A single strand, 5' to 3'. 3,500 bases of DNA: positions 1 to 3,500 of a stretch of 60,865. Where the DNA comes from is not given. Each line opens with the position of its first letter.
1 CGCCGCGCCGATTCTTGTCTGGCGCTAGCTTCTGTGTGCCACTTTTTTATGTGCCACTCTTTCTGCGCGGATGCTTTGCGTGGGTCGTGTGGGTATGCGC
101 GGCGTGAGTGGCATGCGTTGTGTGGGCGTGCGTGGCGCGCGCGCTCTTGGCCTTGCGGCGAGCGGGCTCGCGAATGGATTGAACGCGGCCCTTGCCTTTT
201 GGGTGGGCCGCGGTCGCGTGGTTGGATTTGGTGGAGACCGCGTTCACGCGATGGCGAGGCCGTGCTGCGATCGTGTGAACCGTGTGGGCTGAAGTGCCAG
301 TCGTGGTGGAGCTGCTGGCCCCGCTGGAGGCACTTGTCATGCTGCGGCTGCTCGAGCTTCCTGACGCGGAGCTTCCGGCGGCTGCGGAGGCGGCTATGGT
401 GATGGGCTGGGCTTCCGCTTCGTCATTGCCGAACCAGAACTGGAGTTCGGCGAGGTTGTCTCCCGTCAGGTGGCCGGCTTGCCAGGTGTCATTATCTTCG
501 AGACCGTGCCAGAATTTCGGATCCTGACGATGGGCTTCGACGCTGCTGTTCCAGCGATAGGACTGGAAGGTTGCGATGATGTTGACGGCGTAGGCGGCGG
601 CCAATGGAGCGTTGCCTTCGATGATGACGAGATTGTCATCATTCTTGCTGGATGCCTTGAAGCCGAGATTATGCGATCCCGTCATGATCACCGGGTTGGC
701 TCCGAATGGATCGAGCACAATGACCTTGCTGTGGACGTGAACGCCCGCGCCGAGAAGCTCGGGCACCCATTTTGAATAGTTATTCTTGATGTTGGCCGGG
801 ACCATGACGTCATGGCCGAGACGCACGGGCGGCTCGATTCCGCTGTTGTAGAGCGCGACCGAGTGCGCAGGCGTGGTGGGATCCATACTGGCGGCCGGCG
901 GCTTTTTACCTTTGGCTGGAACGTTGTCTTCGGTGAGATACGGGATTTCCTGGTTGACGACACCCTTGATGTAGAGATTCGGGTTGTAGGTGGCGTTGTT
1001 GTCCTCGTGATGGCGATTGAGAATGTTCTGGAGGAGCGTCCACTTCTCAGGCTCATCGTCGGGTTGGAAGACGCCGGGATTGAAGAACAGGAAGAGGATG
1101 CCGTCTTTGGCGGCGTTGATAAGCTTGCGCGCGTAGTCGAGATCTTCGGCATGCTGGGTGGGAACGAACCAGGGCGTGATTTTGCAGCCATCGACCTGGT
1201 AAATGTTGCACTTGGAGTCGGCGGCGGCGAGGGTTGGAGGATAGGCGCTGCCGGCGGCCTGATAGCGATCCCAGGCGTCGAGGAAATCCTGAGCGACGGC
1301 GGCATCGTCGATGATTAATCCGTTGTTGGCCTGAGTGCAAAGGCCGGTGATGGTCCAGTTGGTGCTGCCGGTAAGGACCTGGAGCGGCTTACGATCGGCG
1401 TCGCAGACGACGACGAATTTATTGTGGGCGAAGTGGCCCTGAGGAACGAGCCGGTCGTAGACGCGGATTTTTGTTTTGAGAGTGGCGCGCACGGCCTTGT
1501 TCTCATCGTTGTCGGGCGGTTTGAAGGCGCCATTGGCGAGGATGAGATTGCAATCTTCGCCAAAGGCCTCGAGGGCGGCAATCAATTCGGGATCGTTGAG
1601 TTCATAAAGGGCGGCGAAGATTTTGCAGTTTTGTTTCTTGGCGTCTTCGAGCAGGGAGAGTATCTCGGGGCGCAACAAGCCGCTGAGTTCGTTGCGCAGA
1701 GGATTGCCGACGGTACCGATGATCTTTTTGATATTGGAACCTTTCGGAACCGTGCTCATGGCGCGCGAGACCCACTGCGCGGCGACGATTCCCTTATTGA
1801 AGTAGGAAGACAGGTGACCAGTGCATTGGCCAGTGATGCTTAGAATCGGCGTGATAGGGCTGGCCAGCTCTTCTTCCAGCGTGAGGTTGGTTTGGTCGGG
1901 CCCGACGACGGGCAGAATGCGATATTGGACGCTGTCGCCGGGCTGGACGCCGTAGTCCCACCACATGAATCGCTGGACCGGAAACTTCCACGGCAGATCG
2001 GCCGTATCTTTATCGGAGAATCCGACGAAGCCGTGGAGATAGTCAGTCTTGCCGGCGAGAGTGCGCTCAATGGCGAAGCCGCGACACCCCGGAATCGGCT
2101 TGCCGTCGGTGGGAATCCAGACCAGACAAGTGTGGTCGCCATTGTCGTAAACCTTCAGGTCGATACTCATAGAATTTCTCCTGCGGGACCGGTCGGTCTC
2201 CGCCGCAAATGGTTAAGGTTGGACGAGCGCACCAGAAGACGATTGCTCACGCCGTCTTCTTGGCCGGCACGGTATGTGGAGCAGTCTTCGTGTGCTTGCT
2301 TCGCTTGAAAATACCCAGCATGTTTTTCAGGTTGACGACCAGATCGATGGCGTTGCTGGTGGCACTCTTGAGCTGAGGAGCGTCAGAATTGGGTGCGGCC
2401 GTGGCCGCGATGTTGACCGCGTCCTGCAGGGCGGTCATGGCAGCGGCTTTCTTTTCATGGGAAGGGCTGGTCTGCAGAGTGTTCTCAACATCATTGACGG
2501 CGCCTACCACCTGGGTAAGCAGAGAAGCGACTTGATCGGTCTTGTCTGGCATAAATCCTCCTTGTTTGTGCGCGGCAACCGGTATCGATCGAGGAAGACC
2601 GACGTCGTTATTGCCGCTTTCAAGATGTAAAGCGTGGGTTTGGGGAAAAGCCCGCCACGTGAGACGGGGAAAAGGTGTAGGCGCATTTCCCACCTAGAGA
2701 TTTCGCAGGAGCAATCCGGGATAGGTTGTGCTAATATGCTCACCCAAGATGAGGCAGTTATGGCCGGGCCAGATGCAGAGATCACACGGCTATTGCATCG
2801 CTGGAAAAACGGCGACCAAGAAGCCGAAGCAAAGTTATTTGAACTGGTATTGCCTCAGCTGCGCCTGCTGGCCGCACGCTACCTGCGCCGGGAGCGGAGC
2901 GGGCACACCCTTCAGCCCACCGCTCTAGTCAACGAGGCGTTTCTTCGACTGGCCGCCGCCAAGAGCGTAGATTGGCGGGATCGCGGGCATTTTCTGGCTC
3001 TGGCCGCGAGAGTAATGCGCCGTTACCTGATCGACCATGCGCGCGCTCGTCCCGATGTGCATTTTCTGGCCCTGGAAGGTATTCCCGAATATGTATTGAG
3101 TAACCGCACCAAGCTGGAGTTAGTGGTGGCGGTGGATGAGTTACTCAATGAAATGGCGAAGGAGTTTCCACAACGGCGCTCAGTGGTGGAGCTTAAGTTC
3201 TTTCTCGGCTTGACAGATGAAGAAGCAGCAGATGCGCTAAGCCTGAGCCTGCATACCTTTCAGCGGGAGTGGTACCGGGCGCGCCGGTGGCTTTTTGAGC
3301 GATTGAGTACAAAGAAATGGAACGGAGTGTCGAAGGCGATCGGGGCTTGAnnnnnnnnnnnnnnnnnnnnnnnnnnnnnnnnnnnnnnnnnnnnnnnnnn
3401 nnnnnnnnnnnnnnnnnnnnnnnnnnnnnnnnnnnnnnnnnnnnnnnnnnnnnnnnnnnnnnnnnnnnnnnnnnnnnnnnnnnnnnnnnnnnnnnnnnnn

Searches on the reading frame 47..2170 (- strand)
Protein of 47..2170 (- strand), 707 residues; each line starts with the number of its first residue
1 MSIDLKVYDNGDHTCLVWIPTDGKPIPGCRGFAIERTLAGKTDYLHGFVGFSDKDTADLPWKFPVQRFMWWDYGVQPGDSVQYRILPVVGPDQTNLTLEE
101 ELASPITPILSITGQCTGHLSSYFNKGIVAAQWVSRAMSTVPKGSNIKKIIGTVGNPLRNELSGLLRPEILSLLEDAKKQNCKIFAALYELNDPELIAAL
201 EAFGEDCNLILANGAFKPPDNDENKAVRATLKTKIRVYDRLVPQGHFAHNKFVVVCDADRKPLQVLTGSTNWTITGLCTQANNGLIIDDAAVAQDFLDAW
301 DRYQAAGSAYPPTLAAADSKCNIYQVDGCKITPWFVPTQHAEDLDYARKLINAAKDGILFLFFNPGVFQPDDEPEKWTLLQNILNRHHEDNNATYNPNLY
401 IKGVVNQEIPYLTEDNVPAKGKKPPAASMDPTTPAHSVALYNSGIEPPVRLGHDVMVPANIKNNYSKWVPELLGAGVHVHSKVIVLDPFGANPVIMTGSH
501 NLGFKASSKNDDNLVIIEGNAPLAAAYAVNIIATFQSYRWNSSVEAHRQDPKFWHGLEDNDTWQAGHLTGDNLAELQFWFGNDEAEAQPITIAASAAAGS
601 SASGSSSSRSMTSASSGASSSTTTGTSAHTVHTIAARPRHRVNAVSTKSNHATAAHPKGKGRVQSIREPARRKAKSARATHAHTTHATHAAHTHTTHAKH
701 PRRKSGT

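Call 10: search_protein_families(library=pfam, proteins=[window:47-2170:-], max_evalue=0.01)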
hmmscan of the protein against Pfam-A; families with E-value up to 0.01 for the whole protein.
window:47-2170:- (707 aa): 1 family
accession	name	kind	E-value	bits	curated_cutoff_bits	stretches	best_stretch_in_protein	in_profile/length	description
PF13091.12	PLDc_2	-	3.8e-17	62.8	27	2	173-298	4-126/132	PLD-like domain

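Call 18: search_protein_families(library=ncbifam, proteins=[window:47-2170:-], max_evalue=0.1)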
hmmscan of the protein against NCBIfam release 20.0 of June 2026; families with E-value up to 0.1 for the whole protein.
window:47-2170:- (707 aa): 0 families

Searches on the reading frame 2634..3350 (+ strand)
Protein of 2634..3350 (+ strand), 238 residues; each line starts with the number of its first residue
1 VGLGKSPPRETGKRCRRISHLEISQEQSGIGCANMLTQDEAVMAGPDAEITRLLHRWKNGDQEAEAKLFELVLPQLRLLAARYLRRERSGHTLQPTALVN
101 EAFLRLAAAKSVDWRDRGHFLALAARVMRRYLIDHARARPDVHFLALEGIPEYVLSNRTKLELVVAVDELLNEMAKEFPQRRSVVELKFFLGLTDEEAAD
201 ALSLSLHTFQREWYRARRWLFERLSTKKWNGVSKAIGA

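Call 10: search_protein_families(library=pfam, proteins=[window:2634-3350:+], max_evalue=0.01)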
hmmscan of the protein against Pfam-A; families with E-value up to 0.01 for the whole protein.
window:2634-3350:+ (238 aa): 3 families
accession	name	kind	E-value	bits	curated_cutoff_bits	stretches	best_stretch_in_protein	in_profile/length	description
PF07638.17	Sigma70_ECF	-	6.1e-39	134.3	21.1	1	48-225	2-184/185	ECF sigma factor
PF08281.18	Sigma70_r4_2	-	1.9e-05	24.6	25.7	1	179-220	13-54/54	Sigma-70, region 4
PF04542.20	Sigma70_r2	-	0.0063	16.7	24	0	68-139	1-68/71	Sigma-70 region 2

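Call 18: search_protein_families(library=ncbifam, proteins=[window:2634-3350:+], max_evalue=0.1)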
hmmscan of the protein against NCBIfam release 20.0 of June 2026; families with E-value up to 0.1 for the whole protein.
window:2634-3350:+ (238 aa): 33 families (the best 25 are shown)
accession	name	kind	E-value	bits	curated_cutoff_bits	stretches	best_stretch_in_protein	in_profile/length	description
TIGR02999.1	Sig-70_X6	subfamily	1.4e-48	165.2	126.15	1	48-225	2-183/183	ECF-type sigma factor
TIGR02937.1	sigma70-ECF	superfamily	4.2e-13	49.3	42.9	1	63-223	1-164/165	sigma-70 family RNA polymerase sigma factor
NF004113.0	PRK05602.1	equivalog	2e-08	34.1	208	1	48-228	30-205/211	RNA polymerase sigma factor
TIGR02983.1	SigE-fam_strep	subfamily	1.3e-07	31.7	141.55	1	96-226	34-160/162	SigE family RNA polymerase sigma factor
NF009165.0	PRK12512.1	equivalog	1.7e-07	31.1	198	1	44-216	3-171/184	RNA polymerase sigma factor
NF009176.0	PRK12524.1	equivalog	1e-05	25.4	264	1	51-228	14-188/196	RNA polymerase sigma factor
TIGR02984.1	Sig-70_plancto1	subfamily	1.1e-05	25.1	183.75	2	161-218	128-182/189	RNA polymerase sigma-70 factor, Planctomycetaceae-specific subfamily 1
NF009187.0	PRK12535.1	equivalog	3e-05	23.7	290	1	46-227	9-185/197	RNA polymerase sigma factor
NF007230.0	PRK09648.1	subfamily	5.6e-05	23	209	1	43-205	6-170/195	RNA polymerase sigma factor ShbA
NF058625.1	sigma_PG0214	equivalog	0.00028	20.6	130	1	98-228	34-165/170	GFO_1088 family ECF-type sigma factor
NF009166.1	PRK12513.1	equivalog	0.00037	20.3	206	1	49-143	8-96/193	RNA polymerase sigma factor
TIGR02950.1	SigM_subfam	subfamily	0.0005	19.9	147.95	1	125-221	55-155/159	RNA polymerase sigma factor, SigM family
NF007223.0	PRK09641.1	equivalog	0.00068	19.5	209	1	50-225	5-185/187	RNA polymerase sigma factor SigW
NF006174.0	PRK08311.2-2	equivalog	0.0007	18.9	319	1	41-139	8-104/252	RNA polymerase sigma factor SigI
NF007226.0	PRK09644.1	equivalog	0.00089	19.3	199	1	125-224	56-157/166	RNA polymerase sigma factor SigM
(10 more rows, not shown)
